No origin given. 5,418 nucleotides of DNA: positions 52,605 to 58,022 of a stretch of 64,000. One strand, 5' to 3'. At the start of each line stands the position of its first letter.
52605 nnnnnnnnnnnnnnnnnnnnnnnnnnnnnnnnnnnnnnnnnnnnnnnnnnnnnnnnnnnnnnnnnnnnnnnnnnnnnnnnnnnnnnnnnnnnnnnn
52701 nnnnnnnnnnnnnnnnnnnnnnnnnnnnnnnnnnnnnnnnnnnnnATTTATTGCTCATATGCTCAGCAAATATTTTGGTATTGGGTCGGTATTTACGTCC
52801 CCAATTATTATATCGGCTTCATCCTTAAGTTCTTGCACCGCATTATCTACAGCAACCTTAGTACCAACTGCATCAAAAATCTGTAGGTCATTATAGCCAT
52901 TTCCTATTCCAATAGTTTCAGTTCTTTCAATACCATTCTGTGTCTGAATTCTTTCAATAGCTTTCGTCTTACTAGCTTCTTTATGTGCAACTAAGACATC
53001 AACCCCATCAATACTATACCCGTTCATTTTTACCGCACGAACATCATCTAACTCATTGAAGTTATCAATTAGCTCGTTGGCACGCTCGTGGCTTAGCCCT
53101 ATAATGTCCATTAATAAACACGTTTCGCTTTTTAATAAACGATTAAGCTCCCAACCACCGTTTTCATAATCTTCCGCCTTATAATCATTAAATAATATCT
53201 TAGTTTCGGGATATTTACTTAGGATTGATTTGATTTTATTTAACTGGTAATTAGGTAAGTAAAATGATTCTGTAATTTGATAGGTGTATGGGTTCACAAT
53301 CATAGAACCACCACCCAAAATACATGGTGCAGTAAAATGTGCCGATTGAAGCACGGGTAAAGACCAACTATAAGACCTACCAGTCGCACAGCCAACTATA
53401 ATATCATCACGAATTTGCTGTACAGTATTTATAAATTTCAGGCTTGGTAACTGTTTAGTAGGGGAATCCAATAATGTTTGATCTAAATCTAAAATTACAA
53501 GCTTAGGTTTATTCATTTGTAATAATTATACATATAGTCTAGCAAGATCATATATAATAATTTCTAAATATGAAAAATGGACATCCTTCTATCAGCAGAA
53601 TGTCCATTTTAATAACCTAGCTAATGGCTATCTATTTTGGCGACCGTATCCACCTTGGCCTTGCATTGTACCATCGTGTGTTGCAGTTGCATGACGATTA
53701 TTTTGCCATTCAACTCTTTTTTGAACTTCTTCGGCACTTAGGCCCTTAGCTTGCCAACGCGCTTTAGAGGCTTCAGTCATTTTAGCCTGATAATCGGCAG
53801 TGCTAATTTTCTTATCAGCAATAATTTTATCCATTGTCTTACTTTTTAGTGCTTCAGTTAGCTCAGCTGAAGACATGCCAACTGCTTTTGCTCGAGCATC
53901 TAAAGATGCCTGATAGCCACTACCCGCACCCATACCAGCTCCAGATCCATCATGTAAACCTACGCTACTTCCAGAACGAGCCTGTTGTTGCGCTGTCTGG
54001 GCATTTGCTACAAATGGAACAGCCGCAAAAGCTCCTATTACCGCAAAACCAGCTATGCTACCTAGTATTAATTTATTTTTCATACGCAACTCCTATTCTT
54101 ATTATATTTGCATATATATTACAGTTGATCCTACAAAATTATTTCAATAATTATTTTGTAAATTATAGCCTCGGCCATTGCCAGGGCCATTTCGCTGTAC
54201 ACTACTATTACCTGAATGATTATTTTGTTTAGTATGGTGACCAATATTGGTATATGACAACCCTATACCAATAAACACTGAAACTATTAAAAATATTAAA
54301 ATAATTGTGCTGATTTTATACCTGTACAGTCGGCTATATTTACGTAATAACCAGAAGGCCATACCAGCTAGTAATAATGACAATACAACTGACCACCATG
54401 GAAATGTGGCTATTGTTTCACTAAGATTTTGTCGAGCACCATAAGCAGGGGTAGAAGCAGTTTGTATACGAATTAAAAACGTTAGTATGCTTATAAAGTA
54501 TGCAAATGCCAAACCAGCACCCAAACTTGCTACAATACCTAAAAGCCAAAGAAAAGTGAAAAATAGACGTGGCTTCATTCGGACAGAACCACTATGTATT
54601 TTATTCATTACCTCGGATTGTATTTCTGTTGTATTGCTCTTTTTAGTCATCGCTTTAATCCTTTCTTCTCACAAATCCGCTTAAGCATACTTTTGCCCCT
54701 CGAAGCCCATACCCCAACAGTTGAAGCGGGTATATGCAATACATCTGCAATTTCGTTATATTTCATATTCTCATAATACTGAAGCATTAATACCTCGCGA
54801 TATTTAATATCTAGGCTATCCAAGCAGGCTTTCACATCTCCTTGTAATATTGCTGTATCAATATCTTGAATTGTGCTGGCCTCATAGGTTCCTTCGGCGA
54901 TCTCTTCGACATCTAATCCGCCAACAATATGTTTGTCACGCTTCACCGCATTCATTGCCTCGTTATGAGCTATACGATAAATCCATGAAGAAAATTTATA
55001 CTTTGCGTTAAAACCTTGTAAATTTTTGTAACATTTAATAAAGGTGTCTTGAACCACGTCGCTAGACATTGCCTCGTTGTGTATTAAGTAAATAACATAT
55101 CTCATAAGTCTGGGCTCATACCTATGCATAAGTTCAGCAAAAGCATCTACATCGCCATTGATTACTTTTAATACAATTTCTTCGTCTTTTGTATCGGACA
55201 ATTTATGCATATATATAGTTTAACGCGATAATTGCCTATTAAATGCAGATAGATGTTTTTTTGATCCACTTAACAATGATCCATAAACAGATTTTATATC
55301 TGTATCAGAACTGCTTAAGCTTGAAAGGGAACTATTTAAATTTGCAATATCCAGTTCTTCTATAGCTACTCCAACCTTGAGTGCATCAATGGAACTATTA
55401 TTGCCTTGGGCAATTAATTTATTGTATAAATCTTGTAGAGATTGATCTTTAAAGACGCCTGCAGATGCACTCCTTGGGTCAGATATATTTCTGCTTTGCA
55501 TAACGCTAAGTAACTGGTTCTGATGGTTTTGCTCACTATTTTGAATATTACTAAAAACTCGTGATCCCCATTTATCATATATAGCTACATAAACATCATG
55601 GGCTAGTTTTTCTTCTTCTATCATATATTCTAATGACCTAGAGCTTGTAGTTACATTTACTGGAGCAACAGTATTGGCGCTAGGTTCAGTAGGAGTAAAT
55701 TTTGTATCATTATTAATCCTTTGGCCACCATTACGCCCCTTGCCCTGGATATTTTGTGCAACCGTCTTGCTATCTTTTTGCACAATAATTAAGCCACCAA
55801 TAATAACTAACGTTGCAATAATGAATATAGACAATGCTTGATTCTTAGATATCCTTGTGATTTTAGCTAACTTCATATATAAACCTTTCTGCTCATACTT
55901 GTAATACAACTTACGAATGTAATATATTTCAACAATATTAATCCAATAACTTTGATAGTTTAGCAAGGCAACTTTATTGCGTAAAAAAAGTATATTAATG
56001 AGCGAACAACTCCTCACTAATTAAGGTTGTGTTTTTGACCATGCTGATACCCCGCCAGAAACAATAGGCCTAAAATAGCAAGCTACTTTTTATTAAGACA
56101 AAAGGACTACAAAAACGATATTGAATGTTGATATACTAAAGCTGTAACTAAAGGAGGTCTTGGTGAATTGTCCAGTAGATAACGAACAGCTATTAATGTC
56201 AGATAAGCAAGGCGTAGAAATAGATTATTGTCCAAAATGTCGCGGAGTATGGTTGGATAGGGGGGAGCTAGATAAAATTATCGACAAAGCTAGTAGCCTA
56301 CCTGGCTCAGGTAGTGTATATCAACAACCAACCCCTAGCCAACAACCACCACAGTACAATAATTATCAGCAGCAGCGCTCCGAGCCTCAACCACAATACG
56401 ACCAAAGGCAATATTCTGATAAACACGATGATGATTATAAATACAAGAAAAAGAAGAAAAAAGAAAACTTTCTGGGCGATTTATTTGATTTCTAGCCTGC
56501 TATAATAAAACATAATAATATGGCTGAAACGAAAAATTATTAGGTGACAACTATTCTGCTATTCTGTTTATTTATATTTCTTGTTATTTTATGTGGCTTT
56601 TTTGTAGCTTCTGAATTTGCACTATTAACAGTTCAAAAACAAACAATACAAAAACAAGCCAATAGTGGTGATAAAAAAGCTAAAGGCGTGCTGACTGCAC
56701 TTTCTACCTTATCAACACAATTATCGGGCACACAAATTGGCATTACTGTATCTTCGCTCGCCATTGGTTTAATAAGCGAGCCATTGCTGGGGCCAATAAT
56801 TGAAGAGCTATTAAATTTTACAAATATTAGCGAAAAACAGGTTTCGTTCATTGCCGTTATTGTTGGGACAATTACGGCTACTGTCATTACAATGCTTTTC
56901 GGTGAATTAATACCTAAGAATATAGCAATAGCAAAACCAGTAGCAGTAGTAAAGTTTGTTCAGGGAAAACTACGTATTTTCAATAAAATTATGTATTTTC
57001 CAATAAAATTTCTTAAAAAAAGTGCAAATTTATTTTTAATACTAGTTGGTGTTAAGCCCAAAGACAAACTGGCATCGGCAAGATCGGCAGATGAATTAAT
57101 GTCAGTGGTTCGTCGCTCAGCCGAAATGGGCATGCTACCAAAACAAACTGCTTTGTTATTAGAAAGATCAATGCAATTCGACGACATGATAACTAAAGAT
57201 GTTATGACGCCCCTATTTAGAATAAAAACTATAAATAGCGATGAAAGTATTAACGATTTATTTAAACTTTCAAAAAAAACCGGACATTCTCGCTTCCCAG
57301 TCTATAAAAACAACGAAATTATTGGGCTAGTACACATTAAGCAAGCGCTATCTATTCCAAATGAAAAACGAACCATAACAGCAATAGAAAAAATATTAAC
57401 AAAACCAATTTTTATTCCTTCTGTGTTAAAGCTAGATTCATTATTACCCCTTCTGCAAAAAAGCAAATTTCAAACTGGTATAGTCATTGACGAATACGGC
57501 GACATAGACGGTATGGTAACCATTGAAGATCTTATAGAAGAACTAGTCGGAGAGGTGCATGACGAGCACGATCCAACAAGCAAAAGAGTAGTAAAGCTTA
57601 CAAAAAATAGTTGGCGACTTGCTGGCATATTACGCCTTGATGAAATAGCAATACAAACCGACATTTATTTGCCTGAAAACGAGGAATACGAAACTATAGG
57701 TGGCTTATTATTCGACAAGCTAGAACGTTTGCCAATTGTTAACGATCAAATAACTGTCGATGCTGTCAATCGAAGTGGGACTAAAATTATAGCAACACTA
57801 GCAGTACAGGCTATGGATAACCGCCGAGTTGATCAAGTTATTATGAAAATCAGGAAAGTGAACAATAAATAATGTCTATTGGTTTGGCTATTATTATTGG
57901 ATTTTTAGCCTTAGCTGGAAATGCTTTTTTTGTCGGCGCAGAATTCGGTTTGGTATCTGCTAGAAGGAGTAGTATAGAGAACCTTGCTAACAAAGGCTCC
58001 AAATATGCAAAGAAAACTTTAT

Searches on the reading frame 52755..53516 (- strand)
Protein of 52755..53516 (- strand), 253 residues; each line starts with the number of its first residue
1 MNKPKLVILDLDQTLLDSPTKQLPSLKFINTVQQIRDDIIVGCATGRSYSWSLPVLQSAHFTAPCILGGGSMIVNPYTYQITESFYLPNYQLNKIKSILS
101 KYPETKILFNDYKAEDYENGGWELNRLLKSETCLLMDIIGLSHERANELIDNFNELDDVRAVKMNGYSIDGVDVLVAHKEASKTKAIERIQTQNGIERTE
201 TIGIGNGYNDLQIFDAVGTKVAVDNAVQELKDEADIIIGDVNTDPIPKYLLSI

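Call 39: search_protein_families(library=pfam, proteins=[window:52755-53516:-], max_evalue=0.00001)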
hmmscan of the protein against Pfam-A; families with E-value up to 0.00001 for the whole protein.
window:52755-53516:- (253 aa): 2 families
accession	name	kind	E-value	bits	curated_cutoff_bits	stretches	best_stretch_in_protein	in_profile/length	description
PF08282.18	Hydrolase_3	-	6.8e-30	105.1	20.9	1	7-250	1-255/255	haloacid dehalogenase-like hydrolase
PF05116.19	S6PP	-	3.9e-11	43.4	20.3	0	4-75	2-74/247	Sucrose-6F-phosphate phosphohydrolase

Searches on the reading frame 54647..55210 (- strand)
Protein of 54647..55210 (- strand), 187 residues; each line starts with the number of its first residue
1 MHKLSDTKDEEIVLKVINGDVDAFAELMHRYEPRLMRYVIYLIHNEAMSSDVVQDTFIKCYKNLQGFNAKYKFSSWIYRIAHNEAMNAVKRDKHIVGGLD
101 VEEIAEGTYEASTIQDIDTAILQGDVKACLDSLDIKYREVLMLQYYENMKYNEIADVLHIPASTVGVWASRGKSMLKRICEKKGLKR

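Call 39: search_protein_families(library=pfam, proteins=[window:54647-55210:-], max_evalue=0.00001)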
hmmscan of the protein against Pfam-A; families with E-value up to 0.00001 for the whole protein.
window:54647-55210:- (187 aa): 3 families
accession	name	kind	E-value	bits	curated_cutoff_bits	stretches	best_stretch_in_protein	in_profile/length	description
PF08281.18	Sigma70_r4_2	-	1.7e-14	53.7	25.7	1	126-175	4-53/54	Sigma-70, region 4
PF04542.20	Sigma70_r2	-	8.3e-14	51.6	24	1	27-93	1-69/71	Sigma-70 region 2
PF04545.22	Sigma70_r4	-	1.6e-06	28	24.1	1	129-165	1-37/50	Sigma-70, region 4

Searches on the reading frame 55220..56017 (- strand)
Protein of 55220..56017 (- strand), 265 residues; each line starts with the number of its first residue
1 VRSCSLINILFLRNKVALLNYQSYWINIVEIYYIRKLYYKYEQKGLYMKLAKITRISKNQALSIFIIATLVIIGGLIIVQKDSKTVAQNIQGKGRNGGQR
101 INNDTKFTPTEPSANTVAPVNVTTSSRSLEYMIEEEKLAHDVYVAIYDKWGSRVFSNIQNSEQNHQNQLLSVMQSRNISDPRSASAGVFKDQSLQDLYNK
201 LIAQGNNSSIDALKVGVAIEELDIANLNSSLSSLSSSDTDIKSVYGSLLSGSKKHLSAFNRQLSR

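Call 39: search_protein_families(library=pfam, proteins=[window:55220-56017:-], max_evalue=0.00001)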
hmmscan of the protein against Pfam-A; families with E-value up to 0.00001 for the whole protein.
window:55220-56017:- (265 aa): 1 family
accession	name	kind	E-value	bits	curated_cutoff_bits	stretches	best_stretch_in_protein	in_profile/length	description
PF09968.15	DUF2202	-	5e-40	137.4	22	1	127-263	3-138/162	Uncharacterized protein domain (DUF2202)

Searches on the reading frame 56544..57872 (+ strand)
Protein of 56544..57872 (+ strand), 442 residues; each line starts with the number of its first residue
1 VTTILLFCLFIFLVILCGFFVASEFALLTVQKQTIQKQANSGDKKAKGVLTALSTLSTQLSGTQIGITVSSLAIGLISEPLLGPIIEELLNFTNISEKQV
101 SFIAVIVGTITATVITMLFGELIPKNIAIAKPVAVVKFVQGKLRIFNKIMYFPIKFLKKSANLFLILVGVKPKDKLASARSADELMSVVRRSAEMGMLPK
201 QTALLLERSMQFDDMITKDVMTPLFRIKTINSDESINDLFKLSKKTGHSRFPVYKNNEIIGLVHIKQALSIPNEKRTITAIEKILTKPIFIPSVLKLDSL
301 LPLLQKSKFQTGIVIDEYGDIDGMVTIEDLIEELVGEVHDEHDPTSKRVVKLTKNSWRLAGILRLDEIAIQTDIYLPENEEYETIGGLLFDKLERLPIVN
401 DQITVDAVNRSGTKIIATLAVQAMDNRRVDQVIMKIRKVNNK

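Call 40: search_protein_families(library=pfam, proteins=[window:56544-57872:+], max_evalue=0.00001)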
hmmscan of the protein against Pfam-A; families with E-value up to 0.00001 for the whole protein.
window:56544-57872:+ (442 aa): 3 families
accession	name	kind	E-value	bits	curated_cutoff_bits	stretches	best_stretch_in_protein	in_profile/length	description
PF01595.25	CNNM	-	2.1e-36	125.7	28.4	1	9-201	2-180/181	Cyclin M transmembrane N-terminal domain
PF03471.22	CorC_HlyC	-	2.7e-16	59.8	27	1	351-436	2-79/81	Transporter associated domain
PF00571.33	CBS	-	3.9e-14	53.2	24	1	218-269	2-52/57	CBS domain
